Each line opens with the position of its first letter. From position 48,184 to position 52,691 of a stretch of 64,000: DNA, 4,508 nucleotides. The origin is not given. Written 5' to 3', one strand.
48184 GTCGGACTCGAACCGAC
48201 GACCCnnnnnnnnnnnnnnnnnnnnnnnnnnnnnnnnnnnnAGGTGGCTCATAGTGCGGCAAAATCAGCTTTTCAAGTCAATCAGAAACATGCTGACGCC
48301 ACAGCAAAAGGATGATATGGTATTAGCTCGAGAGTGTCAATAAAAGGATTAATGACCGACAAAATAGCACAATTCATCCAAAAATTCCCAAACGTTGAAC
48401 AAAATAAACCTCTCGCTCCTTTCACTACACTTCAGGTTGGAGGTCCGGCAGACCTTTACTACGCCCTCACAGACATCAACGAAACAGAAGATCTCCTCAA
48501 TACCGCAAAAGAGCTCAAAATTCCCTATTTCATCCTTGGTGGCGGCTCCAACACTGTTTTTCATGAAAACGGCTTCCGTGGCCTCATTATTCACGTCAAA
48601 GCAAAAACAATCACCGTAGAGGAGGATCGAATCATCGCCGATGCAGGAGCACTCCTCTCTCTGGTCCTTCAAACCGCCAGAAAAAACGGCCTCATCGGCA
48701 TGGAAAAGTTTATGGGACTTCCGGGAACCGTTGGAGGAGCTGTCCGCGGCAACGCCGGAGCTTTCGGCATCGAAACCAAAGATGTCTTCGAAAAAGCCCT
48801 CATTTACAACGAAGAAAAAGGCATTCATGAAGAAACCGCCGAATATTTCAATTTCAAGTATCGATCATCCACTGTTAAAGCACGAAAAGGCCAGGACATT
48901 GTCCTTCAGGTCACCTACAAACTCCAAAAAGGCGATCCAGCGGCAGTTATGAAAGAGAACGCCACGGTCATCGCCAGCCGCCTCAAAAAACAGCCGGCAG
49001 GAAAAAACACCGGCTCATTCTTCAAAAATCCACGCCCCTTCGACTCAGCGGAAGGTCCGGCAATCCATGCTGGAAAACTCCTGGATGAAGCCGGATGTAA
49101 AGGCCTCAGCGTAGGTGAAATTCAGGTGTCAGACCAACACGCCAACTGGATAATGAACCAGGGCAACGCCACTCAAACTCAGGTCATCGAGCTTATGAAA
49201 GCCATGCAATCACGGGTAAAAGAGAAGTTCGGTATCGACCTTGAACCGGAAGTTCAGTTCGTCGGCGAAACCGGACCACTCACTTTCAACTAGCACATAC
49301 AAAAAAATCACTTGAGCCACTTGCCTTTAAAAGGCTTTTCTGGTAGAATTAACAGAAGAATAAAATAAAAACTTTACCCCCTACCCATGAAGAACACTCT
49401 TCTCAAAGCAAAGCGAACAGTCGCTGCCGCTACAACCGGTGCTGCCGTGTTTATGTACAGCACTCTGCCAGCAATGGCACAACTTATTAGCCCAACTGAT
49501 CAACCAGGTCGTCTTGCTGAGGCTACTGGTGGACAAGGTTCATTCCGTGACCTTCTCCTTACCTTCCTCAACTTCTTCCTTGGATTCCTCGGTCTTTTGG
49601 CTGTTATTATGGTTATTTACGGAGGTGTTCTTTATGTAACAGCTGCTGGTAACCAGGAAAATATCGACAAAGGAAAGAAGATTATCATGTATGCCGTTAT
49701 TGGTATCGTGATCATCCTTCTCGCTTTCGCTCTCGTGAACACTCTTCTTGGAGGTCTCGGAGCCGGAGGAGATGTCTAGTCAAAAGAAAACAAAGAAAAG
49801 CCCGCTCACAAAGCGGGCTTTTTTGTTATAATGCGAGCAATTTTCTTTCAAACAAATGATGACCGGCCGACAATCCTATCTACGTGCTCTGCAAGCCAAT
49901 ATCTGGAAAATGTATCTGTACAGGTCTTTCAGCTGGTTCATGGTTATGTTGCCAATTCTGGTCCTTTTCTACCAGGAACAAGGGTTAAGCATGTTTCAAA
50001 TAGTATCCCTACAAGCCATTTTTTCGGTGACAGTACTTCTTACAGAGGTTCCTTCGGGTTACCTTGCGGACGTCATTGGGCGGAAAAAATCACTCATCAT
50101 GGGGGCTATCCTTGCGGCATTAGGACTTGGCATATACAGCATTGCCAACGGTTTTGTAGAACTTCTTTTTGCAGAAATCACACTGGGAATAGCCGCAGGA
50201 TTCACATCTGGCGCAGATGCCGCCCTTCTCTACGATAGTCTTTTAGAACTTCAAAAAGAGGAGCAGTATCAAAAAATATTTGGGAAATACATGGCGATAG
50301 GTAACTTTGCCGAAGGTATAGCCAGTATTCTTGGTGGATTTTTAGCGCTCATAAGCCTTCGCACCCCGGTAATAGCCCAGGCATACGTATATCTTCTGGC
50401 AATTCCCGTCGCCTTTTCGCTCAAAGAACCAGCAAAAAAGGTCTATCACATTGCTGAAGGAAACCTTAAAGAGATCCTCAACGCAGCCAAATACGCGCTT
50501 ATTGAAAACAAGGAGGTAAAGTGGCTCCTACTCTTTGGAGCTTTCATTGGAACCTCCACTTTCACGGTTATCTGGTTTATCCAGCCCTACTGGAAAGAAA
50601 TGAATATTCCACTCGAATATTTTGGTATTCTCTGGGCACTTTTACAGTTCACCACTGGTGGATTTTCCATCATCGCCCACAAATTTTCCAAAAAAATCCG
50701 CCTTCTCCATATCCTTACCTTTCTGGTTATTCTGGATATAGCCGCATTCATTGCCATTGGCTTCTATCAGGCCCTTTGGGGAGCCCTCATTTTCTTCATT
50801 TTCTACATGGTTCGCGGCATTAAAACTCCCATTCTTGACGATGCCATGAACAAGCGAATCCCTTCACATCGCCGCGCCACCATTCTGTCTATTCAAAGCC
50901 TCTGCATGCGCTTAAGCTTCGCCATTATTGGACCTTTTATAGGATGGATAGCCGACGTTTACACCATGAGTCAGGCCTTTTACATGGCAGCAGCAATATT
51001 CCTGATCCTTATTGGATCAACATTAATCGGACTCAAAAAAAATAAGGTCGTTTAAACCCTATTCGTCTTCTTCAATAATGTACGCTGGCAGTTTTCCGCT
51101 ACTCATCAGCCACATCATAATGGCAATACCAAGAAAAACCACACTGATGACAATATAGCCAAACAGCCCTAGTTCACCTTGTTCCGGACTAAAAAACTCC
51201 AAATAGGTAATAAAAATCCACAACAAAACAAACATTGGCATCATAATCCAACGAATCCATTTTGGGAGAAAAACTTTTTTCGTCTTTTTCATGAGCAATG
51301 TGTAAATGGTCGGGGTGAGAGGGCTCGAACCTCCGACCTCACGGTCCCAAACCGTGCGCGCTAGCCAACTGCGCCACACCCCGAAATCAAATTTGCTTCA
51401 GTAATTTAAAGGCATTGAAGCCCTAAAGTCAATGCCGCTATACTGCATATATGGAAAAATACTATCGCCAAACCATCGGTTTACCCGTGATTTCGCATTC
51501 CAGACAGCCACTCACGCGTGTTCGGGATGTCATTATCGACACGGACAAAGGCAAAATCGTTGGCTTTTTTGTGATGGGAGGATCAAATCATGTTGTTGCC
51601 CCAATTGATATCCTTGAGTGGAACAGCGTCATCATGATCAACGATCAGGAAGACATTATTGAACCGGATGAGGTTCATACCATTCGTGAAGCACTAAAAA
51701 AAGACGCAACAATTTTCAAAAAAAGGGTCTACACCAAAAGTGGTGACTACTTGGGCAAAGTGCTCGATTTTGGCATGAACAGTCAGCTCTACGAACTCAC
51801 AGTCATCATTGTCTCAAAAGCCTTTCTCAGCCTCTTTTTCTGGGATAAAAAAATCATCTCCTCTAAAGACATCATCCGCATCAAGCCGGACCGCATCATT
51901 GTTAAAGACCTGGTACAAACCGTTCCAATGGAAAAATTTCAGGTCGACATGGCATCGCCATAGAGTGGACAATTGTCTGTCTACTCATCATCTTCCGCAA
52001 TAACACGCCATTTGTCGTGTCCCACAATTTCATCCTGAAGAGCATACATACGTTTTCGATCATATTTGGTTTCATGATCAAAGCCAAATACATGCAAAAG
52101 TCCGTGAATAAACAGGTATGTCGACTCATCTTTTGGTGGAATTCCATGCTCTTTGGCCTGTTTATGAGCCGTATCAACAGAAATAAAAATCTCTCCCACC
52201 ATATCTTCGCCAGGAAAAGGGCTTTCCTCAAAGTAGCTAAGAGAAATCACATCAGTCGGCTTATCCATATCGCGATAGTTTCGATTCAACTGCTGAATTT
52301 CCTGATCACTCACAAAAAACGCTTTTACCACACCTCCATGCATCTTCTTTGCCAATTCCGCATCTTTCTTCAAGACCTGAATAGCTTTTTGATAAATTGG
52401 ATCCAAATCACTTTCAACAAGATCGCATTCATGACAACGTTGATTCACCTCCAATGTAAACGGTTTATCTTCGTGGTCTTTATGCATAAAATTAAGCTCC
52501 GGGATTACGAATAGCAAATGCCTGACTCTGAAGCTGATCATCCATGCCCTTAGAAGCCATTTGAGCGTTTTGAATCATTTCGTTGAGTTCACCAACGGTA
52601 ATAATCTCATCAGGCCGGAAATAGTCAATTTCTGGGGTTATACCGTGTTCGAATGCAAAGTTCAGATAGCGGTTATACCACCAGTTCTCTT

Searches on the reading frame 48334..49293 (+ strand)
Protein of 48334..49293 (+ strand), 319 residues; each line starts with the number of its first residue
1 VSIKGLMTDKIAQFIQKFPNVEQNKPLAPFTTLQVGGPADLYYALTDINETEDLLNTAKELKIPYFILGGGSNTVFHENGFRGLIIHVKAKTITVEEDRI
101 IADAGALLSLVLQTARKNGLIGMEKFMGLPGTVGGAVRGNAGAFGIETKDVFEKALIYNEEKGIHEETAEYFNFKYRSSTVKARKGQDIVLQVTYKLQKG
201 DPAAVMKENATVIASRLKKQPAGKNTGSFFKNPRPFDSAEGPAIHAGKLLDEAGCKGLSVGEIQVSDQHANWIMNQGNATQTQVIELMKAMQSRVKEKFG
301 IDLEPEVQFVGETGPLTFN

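Call 51: search_protein_families(library=pfam, proteins=[window:48334-49293:+], max_evalue=0.00001)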
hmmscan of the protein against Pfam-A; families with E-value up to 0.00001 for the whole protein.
window:48334-49293:+ (319 aa): 2 families
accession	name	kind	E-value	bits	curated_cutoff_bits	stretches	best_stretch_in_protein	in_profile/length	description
PF02873.21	MurB_C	-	6.7e-31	106.9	27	1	205-310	2-99/99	UDP-N-acetylenolpyruvoylglucosamine reductase, C-terminal domain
PF01565.28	FAD_binding_4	-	1.2e-13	51.4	26.4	1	40-154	2-125/139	FAD binding domain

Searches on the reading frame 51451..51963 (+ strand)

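Call 6: search_protein_families(library=pfam, proteins=[window:51451-51963:+], max_evalue=0.01)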
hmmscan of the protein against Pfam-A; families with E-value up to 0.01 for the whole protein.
window:51451-51963:+ (170 aa): 1 family
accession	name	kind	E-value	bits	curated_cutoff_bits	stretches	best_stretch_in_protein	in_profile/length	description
PF05239.21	PRC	-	7.3e-13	48.8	21.2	2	2-60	3-59/78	PRC-barrel domain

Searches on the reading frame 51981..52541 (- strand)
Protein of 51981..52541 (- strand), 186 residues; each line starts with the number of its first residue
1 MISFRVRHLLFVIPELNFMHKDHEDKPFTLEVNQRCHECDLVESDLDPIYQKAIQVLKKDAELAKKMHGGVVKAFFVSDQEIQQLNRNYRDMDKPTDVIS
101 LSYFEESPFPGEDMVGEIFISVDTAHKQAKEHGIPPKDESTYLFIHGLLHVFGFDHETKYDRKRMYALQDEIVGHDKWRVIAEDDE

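Call 6: search_protein_families(library=pfam, proteins=[window:51981-52541:-], max_evalue=0.01)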
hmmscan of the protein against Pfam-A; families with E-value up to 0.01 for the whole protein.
window:51981-52541:- (186 aa): 1 family
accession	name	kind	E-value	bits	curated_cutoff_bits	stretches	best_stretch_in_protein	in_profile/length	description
PF02130.23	YbeY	-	3.6e-32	111.4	25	1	49-173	10-126/129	Endoribonuclease YbeY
